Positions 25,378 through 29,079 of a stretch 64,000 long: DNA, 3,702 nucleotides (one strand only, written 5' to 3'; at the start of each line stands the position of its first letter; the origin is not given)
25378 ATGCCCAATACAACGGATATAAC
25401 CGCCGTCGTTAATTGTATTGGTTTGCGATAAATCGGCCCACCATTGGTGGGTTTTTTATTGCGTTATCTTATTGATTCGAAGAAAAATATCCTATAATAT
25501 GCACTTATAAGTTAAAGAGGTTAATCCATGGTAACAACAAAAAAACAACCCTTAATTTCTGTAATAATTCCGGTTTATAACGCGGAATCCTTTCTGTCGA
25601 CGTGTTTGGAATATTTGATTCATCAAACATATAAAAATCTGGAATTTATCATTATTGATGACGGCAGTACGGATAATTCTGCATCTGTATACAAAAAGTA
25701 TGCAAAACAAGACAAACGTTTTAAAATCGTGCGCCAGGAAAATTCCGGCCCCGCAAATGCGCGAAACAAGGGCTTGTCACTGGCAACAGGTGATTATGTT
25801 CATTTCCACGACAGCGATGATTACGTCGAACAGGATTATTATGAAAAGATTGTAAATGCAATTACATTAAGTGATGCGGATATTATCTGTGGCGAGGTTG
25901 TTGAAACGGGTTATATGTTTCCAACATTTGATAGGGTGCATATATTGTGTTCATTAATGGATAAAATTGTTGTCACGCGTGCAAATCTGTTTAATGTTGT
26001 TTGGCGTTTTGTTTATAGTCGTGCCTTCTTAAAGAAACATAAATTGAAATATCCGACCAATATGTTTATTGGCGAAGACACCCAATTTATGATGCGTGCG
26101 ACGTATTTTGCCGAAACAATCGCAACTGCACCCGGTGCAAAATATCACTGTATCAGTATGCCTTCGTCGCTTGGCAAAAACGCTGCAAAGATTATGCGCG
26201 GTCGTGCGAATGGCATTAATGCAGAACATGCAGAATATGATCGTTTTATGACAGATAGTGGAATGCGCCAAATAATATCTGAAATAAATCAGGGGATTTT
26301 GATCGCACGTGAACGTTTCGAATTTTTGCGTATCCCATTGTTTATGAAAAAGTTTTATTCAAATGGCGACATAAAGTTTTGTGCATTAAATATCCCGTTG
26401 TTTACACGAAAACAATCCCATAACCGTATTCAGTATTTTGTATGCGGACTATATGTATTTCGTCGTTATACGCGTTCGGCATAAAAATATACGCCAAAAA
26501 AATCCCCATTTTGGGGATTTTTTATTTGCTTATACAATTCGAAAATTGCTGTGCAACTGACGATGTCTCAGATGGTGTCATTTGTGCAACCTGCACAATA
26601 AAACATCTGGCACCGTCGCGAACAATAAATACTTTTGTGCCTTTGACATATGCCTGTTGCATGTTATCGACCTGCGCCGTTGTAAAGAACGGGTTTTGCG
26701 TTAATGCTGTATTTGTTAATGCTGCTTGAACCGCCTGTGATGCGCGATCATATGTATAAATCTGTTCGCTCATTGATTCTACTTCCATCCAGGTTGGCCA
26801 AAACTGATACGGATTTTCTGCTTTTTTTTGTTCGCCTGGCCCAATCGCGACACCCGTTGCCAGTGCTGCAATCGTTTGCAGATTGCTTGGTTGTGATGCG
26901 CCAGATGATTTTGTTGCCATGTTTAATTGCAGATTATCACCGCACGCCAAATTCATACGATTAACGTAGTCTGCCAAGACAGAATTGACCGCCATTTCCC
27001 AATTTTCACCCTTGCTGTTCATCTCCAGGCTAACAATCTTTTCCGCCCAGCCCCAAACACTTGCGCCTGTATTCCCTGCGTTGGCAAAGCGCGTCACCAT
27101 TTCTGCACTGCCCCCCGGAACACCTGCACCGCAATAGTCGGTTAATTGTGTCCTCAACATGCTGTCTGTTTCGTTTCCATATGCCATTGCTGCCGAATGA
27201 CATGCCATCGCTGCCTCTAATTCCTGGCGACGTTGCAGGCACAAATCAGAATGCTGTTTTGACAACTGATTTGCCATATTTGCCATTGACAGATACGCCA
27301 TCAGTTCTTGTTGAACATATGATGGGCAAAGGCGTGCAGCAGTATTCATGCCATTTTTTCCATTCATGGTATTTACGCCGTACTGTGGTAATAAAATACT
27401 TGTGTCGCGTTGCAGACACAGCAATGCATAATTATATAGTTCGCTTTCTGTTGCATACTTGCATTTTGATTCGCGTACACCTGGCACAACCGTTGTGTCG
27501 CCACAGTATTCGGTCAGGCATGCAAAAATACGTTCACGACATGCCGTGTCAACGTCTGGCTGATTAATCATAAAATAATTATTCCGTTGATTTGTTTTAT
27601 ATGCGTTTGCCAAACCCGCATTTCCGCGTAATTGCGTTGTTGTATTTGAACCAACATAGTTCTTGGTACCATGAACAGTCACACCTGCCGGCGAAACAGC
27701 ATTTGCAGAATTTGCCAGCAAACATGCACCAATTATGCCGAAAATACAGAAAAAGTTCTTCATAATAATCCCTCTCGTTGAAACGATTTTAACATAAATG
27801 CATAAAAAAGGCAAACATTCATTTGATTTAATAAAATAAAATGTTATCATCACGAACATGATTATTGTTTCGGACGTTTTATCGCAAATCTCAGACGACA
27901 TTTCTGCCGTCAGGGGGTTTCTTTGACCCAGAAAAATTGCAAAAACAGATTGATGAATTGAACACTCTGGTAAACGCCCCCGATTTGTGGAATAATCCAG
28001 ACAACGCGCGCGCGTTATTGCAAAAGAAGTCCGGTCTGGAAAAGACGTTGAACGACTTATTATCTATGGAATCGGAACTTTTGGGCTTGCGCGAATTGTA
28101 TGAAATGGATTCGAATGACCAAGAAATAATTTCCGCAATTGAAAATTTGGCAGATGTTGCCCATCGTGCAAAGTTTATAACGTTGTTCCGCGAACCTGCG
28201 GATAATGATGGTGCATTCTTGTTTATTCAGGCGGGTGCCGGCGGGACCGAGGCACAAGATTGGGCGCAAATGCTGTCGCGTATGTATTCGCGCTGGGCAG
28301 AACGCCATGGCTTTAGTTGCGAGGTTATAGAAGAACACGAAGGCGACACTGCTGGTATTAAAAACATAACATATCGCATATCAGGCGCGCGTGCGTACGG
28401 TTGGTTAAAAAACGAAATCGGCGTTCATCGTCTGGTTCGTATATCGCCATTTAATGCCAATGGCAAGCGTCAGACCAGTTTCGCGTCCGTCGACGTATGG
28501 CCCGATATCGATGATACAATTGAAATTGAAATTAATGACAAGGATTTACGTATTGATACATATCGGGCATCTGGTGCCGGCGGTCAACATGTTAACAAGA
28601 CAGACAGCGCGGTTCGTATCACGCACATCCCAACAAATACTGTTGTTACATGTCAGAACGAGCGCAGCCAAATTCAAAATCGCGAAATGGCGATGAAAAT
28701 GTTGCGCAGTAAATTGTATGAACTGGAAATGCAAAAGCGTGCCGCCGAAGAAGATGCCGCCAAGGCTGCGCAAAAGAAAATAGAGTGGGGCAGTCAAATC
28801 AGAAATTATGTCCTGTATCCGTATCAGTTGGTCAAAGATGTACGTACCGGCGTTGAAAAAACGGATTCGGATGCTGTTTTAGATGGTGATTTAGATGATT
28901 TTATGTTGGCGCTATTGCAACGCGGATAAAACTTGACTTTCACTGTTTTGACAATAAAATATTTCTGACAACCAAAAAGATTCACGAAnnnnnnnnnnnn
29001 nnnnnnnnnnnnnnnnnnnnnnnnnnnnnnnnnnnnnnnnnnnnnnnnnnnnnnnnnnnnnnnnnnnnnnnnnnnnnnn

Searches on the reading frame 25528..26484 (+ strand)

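Call 43: search_protein_families(library=pfam, proteins=[window:25528-26484:+], max_evalue=0.001)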
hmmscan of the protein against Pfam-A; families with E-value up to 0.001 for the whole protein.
window:25528-26484:+ (318 aa): 3 families
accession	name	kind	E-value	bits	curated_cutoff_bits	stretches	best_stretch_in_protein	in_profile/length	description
PF00535.33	Glycos_transf_2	-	2e-40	138.9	23.3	1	11-191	1-161/168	Glycosyl transferase family 2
PF10111.15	Glyco_tranf_2_2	-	6.5e-16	59.1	27.3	1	11-114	1-108/276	Glycosyltransferase like family 2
PF13641.12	Glyco_tranf_2_3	-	1.9e-09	38.3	27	1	8-120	2-119/230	Glycosyltransferase like family 2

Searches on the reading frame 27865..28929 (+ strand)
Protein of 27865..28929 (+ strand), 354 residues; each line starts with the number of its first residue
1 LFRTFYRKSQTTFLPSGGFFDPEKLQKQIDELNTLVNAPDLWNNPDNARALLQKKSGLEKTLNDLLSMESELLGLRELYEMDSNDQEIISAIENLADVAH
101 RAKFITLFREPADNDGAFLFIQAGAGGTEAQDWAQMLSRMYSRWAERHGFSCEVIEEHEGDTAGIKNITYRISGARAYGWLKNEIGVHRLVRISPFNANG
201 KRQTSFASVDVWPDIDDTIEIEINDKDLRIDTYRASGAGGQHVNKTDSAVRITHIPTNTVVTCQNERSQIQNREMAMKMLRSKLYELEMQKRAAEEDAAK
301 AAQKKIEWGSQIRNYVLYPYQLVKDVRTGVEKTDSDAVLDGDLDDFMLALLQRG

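Call 43: search_protein_families(library=pfam, proteins=[window:27865-28929:+], max_evalue=0.001)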
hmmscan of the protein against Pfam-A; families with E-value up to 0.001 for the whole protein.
window:27865-28929:+ (354 aa): 2 families
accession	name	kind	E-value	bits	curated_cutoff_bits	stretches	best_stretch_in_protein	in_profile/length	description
PF03462.23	PCRF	-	4.6e-52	177.1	24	1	25-209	1-194/194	PCRF domain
PF00472.26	RF-1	-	6.4e-45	152.3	35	1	218-327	2-116/116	RF-1 domain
